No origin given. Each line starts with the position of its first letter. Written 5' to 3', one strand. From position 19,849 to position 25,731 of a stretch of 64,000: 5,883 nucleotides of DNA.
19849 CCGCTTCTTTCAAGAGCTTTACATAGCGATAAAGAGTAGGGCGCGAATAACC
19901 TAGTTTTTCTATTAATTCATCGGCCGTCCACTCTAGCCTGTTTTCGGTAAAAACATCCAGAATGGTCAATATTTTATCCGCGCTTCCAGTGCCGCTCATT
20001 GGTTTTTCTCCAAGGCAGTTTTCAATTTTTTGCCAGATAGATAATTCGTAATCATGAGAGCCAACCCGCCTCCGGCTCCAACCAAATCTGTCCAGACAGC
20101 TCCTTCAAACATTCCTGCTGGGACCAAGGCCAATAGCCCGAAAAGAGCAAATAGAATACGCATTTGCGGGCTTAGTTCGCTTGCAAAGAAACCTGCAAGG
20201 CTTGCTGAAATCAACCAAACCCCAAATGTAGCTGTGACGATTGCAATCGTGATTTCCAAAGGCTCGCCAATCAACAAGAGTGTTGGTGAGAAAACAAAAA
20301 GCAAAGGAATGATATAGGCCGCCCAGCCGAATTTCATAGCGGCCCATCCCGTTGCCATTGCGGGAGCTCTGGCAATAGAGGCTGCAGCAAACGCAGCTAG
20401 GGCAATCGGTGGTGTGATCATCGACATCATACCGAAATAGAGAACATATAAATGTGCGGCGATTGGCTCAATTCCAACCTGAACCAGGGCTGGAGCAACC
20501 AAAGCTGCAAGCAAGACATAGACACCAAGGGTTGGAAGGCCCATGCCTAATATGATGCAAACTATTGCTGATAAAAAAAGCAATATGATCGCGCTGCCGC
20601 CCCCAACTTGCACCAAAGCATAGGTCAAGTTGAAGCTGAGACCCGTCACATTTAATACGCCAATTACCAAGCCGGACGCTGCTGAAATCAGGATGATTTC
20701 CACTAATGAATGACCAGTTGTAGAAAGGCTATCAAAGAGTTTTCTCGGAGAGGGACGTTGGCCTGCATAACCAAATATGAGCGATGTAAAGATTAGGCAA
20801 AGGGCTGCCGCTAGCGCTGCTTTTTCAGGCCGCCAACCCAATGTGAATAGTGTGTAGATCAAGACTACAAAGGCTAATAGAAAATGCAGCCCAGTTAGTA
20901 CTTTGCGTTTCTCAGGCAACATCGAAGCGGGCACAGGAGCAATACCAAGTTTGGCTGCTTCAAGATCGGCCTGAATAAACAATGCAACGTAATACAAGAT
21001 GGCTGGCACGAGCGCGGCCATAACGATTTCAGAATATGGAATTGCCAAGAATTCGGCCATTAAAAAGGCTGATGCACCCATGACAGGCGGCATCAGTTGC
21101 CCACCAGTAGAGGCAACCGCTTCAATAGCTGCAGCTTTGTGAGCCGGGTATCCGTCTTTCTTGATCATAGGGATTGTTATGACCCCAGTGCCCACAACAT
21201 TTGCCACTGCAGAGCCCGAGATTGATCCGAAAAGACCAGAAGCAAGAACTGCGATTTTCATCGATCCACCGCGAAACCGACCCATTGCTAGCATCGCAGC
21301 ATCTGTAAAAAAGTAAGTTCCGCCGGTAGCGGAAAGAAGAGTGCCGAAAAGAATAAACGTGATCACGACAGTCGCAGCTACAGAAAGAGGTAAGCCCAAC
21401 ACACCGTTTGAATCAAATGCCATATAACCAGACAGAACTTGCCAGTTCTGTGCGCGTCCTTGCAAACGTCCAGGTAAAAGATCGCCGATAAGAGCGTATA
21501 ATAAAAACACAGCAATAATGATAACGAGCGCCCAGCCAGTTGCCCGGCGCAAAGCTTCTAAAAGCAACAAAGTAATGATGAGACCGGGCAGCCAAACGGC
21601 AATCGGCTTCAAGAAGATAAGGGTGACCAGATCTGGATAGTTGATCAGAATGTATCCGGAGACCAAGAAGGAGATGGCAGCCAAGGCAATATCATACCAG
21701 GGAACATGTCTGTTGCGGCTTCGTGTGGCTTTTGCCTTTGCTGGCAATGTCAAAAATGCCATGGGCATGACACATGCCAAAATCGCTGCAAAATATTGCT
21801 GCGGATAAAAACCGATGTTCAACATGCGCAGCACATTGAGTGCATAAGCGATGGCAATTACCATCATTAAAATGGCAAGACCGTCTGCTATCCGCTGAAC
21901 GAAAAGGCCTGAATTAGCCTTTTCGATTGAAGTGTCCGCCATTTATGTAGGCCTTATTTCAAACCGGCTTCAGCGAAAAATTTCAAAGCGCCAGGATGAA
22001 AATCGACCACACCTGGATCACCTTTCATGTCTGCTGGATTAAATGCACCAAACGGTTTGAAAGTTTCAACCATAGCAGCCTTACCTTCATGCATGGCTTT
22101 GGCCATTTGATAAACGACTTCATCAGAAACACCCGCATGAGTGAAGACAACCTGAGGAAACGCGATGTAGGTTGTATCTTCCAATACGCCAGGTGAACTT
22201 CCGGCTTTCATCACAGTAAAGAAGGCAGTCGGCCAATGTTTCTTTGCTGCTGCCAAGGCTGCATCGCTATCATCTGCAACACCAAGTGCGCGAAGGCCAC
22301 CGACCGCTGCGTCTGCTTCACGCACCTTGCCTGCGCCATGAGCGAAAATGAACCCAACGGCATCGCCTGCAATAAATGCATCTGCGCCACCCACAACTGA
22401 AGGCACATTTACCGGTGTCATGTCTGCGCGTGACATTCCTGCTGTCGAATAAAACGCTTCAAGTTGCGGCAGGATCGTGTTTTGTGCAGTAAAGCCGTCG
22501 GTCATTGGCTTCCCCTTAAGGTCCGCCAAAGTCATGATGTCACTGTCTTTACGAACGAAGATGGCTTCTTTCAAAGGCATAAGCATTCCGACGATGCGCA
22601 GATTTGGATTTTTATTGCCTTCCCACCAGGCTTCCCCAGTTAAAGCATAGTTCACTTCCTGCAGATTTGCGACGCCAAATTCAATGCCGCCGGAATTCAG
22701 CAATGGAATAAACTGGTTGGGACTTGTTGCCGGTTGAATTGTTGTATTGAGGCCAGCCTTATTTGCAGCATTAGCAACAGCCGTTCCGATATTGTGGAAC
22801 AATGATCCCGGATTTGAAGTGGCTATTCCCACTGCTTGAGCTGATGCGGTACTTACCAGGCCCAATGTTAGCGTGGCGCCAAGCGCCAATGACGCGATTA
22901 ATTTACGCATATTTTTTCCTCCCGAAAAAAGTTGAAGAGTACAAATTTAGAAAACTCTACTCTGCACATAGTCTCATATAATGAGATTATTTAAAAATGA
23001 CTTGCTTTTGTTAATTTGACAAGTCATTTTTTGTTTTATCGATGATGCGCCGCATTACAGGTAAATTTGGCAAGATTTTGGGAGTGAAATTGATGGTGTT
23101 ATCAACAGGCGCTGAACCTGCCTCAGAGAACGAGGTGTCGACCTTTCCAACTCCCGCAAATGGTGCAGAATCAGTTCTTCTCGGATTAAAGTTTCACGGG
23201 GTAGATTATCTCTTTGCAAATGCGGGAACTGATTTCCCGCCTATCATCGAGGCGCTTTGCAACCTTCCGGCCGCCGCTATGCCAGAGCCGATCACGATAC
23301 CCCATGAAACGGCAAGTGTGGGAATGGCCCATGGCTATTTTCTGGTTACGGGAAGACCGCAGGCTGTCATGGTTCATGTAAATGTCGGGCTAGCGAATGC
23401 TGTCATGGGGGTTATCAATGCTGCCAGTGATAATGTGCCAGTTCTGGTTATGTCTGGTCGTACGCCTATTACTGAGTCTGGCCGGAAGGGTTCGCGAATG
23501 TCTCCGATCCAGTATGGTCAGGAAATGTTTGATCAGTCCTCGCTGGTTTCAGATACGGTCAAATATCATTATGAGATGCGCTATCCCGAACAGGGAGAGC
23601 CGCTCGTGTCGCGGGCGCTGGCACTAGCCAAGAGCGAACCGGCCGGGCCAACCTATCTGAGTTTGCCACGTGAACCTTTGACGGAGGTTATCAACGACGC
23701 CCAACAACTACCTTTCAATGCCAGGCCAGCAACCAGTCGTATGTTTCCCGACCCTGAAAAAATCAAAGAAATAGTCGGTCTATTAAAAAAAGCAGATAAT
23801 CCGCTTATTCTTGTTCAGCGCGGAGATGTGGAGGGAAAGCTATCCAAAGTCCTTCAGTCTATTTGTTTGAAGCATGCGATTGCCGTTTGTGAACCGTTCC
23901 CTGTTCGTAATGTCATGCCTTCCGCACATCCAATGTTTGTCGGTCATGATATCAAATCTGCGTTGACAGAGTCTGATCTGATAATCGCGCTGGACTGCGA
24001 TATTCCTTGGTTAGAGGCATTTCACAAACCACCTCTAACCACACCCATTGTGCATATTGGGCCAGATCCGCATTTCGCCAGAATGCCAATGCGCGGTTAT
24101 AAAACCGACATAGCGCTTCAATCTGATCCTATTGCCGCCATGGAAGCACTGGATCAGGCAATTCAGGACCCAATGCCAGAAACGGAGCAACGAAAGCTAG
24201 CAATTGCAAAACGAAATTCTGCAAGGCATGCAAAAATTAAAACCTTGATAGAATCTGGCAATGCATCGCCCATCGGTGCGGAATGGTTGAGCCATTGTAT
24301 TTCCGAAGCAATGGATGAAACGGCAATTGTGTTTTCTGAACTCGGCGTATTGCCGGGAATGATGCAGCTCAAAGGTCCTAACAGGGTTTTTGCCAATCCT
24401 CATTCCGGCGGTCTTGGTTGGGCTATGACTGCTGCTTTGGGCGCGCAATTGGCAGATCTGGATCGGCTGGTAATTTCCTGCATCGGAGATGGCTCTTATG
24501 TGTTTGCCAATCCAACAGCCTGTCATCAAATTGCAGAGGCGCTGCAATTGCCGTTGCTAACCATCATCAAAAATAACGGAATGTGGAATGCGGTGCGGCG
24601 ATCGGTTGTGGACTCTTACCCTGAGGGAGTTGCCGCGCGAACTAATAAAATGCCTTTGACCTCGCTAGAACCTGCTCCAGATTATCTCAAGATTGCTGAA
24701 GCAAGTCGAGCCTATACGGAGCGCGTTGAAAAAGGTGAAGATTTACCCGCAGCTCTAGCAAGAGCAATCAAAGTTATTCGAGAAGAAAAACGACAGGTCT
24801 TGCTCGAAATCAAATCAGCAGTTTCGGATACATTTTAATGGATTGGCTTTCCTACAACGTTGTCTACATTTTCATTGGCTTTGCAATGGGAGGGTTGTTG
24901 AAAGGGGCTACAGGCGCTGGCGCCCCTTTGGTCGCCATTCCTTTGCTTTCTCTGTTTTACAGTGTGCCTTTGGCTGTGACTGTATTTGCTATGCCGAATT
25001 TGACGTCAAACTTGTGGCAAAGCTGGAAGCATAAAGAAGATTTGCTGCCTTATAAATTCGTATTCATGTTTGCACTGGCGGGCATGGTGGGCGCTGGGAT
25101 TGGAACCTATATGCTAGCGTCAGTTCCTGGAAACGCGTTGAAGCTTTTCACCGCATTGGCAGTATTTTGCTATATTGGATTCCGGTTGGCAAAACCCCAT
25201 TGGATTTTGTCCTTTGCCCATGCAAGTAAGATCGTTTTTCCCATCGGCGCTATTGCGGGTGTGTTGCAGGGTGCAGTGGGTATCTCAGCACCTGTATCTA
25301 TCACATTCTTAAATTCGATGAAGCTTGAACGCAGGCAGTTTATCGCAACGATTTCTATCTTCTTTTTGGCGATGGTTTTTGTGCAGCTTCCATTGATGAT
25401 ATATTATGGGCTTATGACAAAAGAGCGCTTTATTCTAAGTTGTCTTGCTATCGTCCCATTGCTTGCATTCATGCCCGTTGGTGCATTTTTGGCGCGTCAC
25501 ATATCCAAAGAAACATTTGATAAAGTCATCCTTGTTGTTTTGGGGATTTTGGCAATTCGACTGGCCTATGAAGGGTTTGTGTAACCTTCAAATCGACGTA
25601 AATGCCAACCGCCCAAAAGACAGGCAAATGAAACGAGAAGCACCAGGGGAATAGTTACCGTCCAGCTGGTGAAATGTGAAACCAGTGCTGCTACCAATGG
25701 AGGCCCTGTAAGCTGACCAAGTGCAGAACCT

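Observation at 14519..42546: ~28-kb genomic island inserted in the 5' end of dusA, bounded by a perfect 27-bp direct repeat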

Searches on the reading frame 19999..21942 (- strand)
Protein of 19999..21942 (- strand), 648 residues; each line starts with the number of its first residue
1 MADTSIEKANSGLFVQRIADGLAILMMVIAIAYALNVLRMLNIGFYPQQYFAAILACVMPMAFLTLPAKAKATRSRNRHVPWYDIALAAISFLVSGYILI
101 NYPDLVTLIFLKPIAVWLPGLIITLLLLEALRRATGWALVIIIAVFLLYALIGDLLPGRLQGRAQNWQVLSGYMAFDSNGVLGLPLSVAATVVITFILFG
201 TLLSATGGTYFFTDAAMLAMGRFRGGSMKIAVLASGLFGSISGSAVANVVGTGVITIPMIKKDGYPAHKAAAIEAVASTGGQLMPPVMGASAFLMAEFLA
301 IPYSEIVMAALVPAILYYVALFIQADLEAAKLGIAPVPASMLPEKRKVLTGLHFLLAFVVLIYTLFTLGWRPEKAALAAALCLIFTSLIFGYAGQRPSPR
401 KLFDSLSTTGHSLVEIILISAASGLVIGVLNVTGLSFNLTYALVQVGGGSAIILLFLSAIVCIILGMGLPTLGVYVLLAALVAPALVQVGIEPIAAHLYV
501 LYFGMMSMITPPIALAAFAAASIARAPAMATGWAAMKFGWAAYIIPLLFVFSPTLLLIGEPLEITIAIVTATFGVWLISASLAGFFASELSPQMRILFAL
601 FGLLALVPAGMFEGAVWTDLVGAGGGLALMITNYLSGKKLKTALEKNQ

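Call 10: search_protein_families(library=pfam, proteins=[window:19999-21942:-])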
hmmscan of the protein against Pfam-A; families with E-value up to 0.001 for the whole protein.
window:19999-21942:- (648 aa): 1 family
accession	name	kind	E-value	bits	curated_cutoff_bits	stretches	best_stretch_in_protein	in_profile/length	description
PF06808.19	DctM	-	1.1e-89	301.7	23.8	1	122-558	1-407/413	Tripartite ATP-independent periplasmic transporter, DctM component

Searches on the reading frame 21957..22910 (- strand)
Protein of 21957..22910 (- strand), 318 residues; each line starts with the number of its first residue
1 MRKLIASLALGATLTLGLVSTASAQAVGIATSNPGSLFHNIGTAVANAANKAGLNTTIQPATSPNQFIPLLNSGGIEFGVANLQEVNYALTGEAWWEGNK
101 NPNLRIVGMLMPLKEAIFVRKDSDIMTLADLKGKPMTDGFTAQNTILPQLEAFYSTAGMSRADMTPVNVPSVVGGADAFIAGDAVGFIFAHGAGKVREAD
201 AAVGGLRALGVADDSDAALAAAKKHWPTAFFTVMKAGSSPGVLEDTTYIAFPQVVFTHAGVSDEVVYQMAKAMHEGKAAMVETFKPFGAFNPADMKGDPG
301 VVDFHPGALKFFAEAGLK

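Call 10: search_protein_families(library=pfam, proteins=[window:21957-22910:-])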
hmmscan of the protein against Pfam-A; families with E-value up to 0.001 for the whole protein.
window:21957-22910:- (318 aa): 2 families
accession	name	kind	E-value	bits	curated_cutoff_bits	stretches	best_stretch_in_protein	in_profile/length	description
PF16868.10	NMT1_3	-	8.1e-36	124.6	27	1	29-316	1-289/289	NMT1-like family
PF09084.16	NMT1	-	8.2e-08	32.8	20.5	1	51-182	18-139/216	NMT1/THI5 like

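Call 53: search_protein_families(library=ncbifam, proteins=[window:21957-22910:-], max_evalue=0.00001)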
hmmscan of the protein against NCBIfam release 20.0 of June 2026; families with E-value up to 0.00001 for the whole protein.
window:21957-22910:- (318 aa): 1 family
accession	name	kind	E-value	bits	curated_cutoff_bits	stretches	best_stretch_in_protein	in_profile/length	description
TIGR02122.1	TRAP_TAXI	subfamily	1.7e-38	132.2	84.35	1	1-316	1-320/320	TAXI family TRAP transporter solute-binding subunit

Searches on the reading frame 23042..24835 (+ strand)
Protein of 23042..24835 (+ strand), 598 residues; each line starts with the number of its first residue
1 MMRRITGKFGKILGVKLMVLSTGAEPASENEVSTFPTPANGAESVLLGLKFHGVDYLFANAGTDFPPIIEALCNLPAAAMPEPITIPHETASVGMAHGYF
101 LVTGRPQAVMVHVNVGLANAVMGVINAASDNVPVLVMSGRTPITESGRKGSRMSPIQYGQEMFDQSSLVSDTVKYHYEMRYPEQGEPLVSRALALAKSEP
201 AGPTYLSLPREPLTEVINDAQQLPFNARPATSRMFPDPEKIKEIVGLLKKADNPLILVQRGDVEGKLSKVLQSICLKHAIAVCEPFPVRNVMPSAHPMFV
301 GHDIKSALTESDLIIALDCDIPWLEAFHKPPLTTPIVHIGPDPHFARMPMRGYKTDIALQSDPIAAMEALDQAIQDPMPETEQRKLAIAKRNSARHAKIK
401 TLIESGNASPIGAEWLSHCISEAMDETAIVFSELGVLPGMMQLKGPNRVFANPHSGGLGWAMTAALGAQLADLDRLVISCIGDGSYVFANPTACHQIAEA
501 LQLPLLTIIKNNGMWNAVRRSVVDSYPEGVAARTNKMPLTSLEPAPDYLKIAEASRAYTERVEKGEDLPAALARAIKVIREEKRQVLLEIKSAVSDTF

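Call 10: search_protein_families(library=pfam, proteins=[window:23042-24835:+])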
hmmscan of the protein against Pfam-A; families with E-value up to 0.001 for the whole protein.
window:23042-24835:+ (598 aa): 3 families
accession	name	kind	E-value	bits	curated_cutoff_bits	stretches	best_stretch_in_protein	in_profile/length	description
PF02776.23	TPP_enzyme_N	-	3.9e-23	81.9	26.8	1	40-166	2-117/119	Thiamine pyrophosphate enzyme, N-terminal TPP binding domain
PF02775.26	TPP_enzyme_C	-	1.9e-19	70.4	21.9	1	441-589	13-150/151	Thiamine pyrophosphate enzyme, C-terminal TPP binding domain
PF00205.28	TPP_enzyme_M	-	1.1e-11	45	30.4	1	241-370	1-137/137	Thiamine pyrophosphate enzyme, central domain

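Call 53: search_protein_families(library=ncbifam, proteins=[window:23042-24835:+], max_evalue=0.00001)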
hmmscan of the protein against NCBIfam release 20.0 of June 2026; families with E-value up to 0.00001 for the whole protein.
window:23042-24835:+ (598 aa): 50 families (the best 25 are shown)
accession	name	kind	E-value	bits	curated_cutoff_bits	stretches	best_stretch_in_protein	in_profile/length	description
NF006203.0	PRK08327.1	equivalog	3.4e-191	636.7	456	1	39-591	9-567/571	thiamine pyrophosphate-requiring protein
NF006052.0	PRK08199.1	subfamily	2.3e-46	158.3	539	1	39-591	8-536/559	thiamine pyrophosphate protein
NF005485.1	PRK07092.1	equivalog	3.2e-44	151.6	493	1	50-590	12-516/523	benzoylformate decarboxylase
NF006122.0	PRK08266.1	subfamily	6e-42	143.8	571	1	40-578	5-514/543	hypothetical protein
NF005712.0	PRK07524.1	subfamily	3.6e-41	141.2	500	1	49-593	13-530/536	5-guanidino-2-oxopentanoate decarboxylase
TIGR00118.1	acolac_lg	equivalog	2.9e-38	131.7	538.35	1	40-591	2-533/557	biosynthetic-type acetolactate synthase large subunit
NF005713.0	PRK07525.1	subfamily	2.1e-36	125.5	620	1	43-591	10-561/592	sulfoacetaldehyde acetyltransferase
NF058623.1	HdaclCoAlyACT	equivalog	2.8e-35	122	600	1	42-577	13-530/575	2-hydroxyacyl-CoA lyase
NF004516.0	PRK05858.1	equivalog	1.1e-33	116.6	587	1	41-577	13-524/548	acetolactate synthase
NF006187.0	PRK08322.1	equivalog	2.2e-33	115.5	509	1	41-577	4-517/548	acetolactate synthase large subunit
NF006378.0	PRK08617.1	equivalog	5.8e-31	107.4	510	1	39-578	8-528/556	acetolactate synthase AlsS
TIGR03457.1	sulphoacet_xsc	equivalog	1.7e-30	105.9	676.4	2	48-301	11-246/579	sulfoacetaldehyde acetyltransferase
NF005760.0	PRK07586.1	equivalog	2.7e-29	102.5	363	2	40-284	2-231/514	acetolactate synthase large subunit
NF005824.0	PRK07710.1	equivalog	5.6e-28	97.6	976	1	34-578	12-538/573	acetolactate synthase large subunit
NF006319.0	PRK08527.1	equivalog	7.6e-28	97.2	905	1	41-578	6-528/565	acetolactate synthase large subunit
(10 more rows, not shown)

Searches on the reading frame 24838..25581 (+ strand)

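Call 10: search_protein_families(library=pfam, proteins=[window:24838-25581:+])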
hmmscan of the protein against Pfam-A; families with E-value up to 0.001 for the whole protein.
window:24838-25581:+ (248 aa): 1 family
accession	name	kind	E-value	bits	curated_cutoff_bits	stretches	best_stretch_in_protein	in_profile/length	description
PF01925.25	TauE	-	3.4e-28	99.3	32.6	1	11-242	2-237/237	Sulfite exporter TauE/SafE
